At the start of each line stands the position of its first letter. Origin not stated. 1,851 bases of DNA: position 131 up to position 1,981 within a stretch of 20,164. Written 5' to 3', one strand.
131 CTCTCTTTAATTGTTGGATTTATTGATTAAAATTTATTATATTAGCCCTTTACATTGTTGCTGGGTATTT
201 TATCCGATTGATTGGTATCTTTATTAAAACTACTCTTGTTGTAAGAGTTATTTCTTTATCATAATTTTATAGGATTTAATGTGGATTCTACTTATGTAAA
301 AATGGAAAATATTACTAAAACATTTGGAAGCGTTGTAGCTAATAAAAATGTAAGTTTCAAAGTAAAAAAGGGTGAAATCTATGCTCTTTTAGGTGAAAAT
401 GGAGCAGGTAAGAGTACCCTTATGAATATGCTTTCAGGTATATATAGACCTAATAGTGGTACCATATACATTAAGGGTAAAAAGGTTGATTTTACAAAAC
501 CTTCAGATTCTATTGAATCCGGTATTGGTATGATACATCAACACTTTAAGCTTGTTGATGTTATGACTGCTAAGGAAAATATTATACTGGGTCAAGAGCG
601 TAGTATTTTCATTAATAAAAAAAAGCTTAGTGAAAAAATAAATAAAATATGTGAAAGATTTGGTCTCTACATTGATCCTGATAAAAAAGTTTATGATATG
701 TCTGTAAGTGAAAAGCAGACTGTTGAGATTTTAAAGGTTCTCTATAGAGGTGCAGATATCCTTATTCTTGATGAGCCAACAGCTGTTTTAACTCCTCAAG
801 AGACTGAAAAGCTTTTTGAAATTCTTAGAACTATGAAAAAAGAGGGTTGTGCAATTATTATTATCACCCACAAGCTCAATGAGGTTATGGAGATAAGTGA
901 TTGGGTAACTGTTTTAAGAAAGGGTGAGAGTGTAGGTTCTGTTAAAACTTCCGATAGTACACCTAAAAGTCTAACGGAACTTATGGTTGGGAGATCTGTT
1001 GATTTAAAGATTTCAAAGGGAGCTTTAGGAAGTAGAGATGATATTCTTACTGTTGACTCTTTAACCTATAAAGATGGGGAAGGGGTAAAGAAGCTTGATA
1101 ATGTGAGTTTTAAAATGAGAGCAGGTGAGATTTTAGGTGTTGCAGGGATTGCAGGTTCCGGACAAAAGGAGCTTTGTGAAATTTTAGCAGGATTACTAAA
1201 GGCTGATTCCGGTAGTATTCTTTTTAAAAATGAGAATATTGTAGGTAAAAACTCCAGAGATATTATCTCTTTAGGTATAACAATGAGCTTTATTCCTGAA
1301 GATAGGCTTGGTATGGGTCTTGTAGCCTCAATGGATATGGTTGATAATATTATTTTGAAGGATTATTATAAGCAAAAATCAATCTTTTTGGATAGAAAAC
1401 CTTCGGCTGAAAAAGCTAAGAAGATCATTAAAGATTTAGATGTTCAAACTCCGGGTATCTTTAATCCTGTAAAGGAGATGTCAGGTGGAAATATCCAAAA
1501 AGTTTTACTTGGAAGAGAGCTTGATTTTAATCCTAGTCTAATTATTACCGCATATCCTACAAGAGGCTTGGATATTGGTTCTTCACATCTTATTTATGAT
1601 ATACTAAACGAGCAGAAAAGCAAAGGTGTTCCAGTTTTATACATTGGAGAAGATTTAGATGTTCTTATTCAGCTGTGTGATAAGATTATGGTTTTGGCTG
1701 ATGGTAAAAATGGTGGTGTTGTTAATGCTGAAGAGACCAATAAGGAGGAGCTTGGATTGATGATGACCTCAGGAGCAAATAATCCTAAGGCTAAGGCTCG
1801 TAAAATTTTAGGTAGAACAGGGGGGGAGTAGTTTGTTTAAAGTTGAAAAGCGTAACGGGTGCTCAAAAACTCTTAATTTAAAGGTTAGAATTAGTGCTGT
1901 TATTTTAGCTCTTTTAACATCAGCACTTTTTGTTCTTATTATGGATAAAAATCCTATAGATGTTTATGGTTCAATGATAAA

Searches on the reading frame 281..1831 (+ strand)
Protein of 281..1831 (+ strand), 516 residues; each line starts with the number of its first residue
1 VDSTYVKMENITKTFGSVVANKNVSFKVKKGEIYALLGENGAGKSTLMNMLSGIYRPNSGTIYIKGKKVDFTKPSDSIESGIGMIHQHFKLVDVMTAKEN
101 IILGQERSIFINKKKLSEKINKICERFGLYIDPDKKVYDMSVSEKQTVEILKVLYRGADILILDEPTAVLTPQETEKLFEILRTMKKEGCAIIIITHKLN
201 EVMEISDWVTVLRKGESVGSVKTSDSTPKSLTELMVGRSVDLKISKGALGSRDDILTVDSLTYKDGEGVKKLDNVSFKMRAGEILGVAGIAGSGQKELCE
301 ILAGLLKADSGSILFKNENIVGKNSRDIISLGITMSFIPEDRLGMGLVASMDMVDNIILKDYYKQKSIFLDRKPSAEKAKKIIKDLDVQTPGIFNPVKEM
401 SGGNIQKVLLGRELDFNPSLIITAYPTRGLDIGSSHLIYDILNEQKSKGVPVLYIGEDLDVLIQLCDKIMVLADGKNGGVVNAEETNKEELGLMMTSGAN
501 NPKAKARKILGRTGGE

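Call 7: search_protein_families(library=pfam, proteins=[window:281-1831:+])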
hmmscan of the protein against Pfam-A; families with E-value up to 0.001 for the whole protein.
window:281-1831:+ (516 aa): 5 families
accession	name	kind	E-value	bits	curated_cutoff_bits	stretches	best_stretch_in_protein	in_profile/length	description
PF00005.33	ABC_tran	-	7.6e-49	166.3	25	2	22-168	2-137/137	ABC transporter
PF13304.12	AAA_21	-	9.9e-08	32.8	27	0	144-199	242-300/304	AAA domain, putative AbiEii toxin, Type IV TA system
PF02463.25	SMC_N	-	0.00015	21.7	40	0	155-212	156-212/220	RecF/RecN/SMC N terminal domain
PF13555.12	AAA_29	-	0.00045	20.3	27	0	24-54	15-45/61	P-loop containing region of AAA domain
PF24657.1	DUF7646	-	0.00052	20.4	27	0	435-502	16-83/85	Domain of unknown function (DUF7646)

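Call 10: find_encoding_contigs(protein=window:281-1831:+, flank=10000, max_places=8)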
Protein window:281-1831:+ (516 aa): 4 contigs read that carry it; 1 place shown.
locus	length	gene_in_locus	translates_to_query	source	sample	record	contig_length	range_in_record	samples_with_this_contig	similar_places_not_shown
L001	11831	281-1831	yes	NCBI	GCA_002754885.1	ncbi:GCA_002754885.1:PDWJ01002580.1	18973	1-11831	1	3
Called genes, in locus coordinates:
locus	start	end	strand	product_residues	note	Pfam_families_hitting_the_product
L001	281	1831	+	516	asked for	PF00005:ABC_tran, PF13304:AAA_21 (faint), PF00005:ABC_tran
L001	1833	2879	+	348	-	PF02653:BPD_transp_2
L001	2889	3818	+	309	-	PF02653:BPD_transp_2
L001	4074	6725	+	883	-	PF00989:PAS, PF13188:PAS_8 (faint), PF13426:PAS_9, PF02518:HATPase_c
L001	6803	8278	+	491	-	PF01590:GAF, PF13185:GAF_2 (weak), PF01966:HD (weak), PF13487:HD_5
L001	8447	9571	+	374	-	PF17170:DUF5128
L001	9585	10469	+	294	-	PF01145:Band_7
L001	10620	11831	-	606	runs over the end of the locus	PF00488:MutS_V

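Call 38: find_related_loci(query=window:281-1831:+, collection=genome_contigs, flank=10000)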
Query window:281-1831:+ (516 aa) in genome_contigs; peptide patterns used: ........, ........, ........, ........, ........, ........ (x = any residue, [..] = any of these).
308 stretches matched a pattern; 257 encode a relative of the query (tblastn E <= 1e-3); the best 80 are kept; 80 distinct loci.
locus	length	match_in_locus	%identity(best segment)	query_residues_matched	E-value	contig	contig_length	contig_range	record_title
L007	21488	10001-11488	64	5-501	0e+0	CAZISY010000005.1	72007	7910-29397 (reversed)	MAG TPA_asm: uncultured Verrucomicrobiota bacterium isolate SRP192927_co3_639 genome assembly, contig: NODE_582_length_7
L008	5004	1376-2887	65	1-505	0e+0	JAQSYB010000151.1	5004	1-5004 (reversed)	MAG: Clostridia bacterium isolate L_E1_T20_A_bin.63 scaffold_32049, whole genome shotgun sequence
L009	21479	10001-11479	66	4-496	0e+0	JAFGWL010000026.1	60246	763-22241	MAG: Candidatus Mcinerneyibacteriota bacterium isolate ZodW_Metabat.255 k87_4180339, whole genome shotgun sequence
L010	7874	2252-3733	63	5-499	0e+0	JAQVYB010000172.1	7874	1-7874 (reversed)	MAG: Kiritimatiellae bacterium isolate STF2_14 NODE_30353_length_7874_cov_2.943849_Sandtown_F2, whole genome shotgun seq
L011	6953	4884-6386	64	1-501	0e+0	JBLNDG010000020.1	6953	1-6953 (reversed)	MAG: Caulobacteraceae bacterium isolate MAG105 PRJNA950955_bin14_renamed_19, whole genome shotgun sequence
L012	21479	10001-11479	65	4-496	0e+0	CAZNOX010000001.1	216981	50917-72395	MAG TPA_asm: uncultured bacterium isolate binchicken_co271_194 genome assembly, contig: NODE_30_length_216981_cov_15.544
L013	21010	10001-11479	65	6-498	0e+0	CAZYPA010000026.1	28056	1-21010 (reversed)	MAG TPA_asm: uncultured Leptospirales bacterium isolate binchicken_co39_269 genome assembly, contig: NODE_4077_length_28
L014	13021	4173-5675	63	1-501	0e+0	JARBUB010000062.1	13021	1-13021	MAG: Clostridia bacterium isolate L_E1_T20_C_bin.41 scaffold_7450, whole genome shotgun sequence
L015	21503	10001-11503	64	6-506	0e+0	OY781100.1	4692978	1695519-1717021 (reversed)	MAG: Anaerovoracaceae bacterium isolate d0a44124-bd0d-43a8-b654-cc1806fddd19 genome assembly, chromosome: 1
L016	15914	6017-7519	64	6-506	0e+0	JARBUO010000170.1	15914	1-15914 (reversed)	MAG: Bacillota bacterium isolate L_E1_T20_C_bin.72 scaffold_20992, whole genome shotgun sequence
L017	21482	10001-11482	63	5-499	0e+0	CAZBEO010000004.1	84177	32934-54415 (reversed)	MAG TPA_asm: uncultured Verrucomicrobiota bacterium isolate binchicken_co181_620 genome assembly, contig: NODE_224_lengt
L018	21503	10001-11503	64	6-506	0e+0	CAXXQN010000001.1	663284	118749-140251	MAG: Anaerovoracaceae bacterium isolate f78f2883-c260-4f33-9859-2a80832d1289 genome assembly, contig: contig_1, whole ge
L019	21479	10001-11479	65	6-498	0e+0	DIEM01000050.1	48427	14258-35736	MAG TPA_asm: Firmicutes bacterium UBA5774 UBA5774_contig_34653, whole genome shotgun sequence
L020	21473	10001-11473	64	6-496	0e+0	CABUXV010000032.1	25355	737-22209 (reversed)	MAG TPA_asm: uncultured Eubacterium sp. isolate MGYG-HGUT-04481 genome assembly, contig: GUT_GENOME277044_32, whole geno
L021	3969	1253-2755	63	6-506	0e+0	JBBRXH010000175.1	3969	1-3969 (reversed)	MAG: Peptostreptococcales bacterium isolate La4_metabat2.180 La4_metabat2.180_K_1246702_L_3969_cov_9.6379, whole genome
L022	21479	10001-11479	64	4-496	0e+0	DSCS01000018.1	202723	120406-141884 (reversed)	MAG TPA_asm: Bacillota bacterium isolate SpSt-1200 Ga0129302_1000002, whole genome shotgun sequence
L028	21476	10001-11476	64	5-496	0e+0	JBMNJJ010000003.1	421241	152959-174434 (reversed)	MAG: Peptococcia bacterium isolate SBF912LR0HQ0032 contig_29798, whole genome shotgun sequence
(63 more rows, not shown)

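Call 40: search_protein_families(library=pfam, proteins=[L007:8755-9834:+, L009:8892-9977:+, L012:8892-9977:+, L013:8650-9777:+, L015:8821-9933:+, L017:8804-9742:+, L019:8810-9913:+, L022:8865-9977:+, L028:8864-9949:+, L014:3019-4149:+])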
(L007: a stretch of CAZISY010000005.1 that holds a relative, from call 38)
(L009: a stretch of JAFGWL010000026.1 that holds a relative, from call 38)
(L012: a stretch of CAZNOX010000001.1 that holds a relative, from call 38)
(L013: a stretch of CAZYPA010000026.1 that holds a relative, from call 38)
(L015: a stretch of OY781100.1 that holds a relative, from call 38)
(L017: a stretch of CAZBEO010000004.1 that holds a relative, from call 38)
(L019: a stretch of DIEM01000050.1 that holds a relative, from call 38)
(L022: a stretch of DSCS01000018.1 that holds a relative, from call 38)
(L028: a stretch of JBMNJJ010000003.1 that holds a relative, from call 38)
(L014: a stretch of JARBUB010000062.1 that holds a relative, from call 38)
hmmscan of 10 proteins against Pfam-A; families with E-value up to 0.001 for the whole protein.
L007:8755-9834:+ (359 aa): 1 family
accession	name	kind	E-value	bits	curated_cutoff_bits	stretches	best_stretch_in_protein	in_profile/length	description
PF02608.20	Bmp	-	9.5e-64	215.7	24.1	1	32-313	2-292/301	ABC transporter substrate-binding protein PnrA-like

L009:8892-9977:+ (361 aa): 1 family
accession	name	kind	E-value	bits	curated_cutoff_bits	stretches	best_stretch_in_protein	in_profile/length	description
PF02608.20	Bmp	-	6e-64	216.3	24.1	1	32-307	3-287/301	ABC transporter substrate-binding protein PnrA-like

L012:8892-9977:+ (361 aa): 1 family
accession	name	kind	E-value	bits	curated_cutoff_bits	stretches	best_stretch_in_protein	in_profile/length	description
PF02608.20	Bmp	-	5.7e-64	216.4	24.1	1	32-311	3-291/301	ABC transporter substrate-binding protein PnrA-like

L013:8650-9777:+ (375 aa): 1 family
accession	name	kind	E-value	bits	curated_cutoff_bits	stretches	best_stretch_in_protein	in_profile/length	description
PF02608.20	Bmp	-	1.2e-67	228.5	24.1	1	47-322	3-287/301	ABC transporter substrate-binding protein PnrA-like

L015:8821-9933:+ (370 aa): 1 family
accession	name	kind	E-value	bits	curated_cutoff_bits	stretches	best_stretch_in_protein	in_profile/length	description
PF02608.20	Bmp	-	2.8e-53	181.3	24.1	1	40-323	3-291/301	ABC transporter substrate-binding protein PnrA-like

L017:8804-9742:+ (312 aa): 7 families
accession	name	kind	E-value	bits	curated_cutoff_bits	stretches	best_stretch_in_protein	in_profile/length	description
PF01370.27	Epimerase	-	4.5e-55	187.1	20.9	1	5-241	2-240/240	NAD dependent epimerase/dehydratase family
PF16363.11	GDP_Man_Dehyd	-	4.7e-53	181.2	27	1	5-302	1-330/332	GDP-mannose 4,6 dehydratase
PF01073.25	3Beta_HSD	-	1.6e-17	63.9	22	1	5-229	1-231/280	3-beta hydroxysteroid dehydrogenase/isomerase family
PF07993.18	NAD_binding_4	-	9.8e-17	61.4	20.1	1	63-179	77-209/258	Male sterility protein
PF04321.23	RmlD_sub_bind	-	3.2e-14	53.1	27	1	3-242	2-214/287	RmlD substrate binding domain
PF13460.12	NAD_binding_10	-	2.6e-08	34.4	27.2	1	8-173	1-142/184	NAD(P)H-binding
PF02719.21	Polysacc_synt_2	-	3.1e-07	30.3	20.2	1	5-179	2-173/293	Polysaccharide biosynthesis protein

L019:8810-9913:+ (367 aa): 1 family
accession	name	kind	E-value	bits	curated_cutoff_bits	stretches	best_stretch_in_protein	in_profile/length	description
PF02608.20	Bmp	-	1.1e-60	205.6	24.1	1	37-320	3-291/301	ABC transporter substrate-binding protein PnrA-like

L022:8865-9977:+ (370 aa): 1 family
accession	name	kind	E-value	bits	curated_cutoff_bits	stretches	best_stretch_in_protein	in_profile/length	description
PF02608.20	Bmp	-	2.6e-65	220.8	24.1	1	42-324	4-294/301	ABC transporter substrate-binding protein PnrA-like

L028:8864-9949:+ (361 aa): 1 family
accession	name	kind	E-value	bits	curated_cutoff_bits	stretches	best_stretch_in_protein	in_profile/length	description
PF02608.20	Bmp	-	2.4e-68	230.8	24.1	1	33-304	3-282/301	ABC transporter substrate-binding protein PnrA-like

L014:3019-4149:+ (376 aa): 1 family
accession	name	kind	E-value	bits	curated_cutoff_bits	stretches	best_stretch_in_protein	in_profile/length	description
PF02608.20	Bmp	-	8.3e-58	196.2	24.1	1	47-330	2-292/301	ABC transporter substrate-binding protein PnrA-like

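Call 54: search_protein_families(library=ncbifam, proteins=[window:281-1831:+], max_evalue=0.001)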
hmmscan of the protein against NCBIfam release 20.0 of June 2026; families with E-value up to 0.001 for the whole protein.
window:281-1831:+ (516 aa): 189 families (the best 25 are shown)
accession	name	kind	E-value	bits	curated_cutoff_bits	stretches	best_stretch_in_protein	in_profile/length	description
NF047930.1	ABC_ATP_B6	equivalog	5.1e-128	427.9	670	1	6-496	3-509/510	putative B6 ABC transporter ATP-binding protein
NF010069.0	PRK13549.1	equivalog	2.6e-116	389.1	699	1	3-491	3-497/513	xylose ABC transporter ATP-binding protein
NF008442.0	PRK11288.1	equivalog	1.7e-114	382.9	689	1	3-493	5-494/504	L-arabinose ABC transporter ATP-binding protein AraG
NF008030.0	PRK10762.1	equivalog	9.8e-109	364.3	745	1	5-491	4-487/501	ribose ABC transporter ATP-binding protein RbsA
NF007253.0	PRK09700.1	equivalog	1e-108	364.2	772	1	3-490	3-500/510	D-allose ABC transporter ATP-binding protein AlsA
NF008215.0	PRK10982.1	equivalog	3.3e-107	359.2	828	1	5-491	13-498/506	galactose/methyl galactoside ABC transporter ATP-binding protein MglA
NF040905.2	GguA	equivalog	6.6e-107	357.9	810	1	6-491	2-496/500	multiple monosaccharide ABC transporter ATP-binding protein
NF041861.1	YtfR_transport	equivalog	4.9e-106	355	850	1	7-490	3-485/492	galactofuranose ABC transporter, ATP-binding protein YtfR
NF011967.0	PRK15439.1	equivalog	2.2e-102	343.1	586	1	4-494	10-498/510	autoinducer 2 ABC transporter ATP-binding protein LsrA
TIGR02633.1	xylG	equivalog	4.4e-98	328.9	723.65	1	6-487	2-492/500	D-xylose ABC transporter ATP-binding protein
TIGR01188.1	drrA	subfamily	2.5e-63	214.1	312.45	2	13-218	1-203/302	daunorubicin resistance ABC transporter, ATP-binding protein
TIGR03608.1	L_ocin_972_ABC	subfamily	1.2e-58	198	254.85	2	8-207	1-201/206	putative bacteriocin export ABC transporter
TIGR04521.1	ECF_ATPase_2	equivalog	4.2e-57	193.4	330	2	18-223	18-229/279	energy-coupling factor transporter ATPase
TIGR02673.1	FtsE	equivalog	2.7e-55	187.3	264.85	2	6-215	2-213/214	cell division ATP-binding protein FtsE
TIGR02315.1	ABC_phnC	equivalog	9.3e-55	185.7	266.1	2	6-229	2-236/243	phosphonate ABC transporter ATP-binding protein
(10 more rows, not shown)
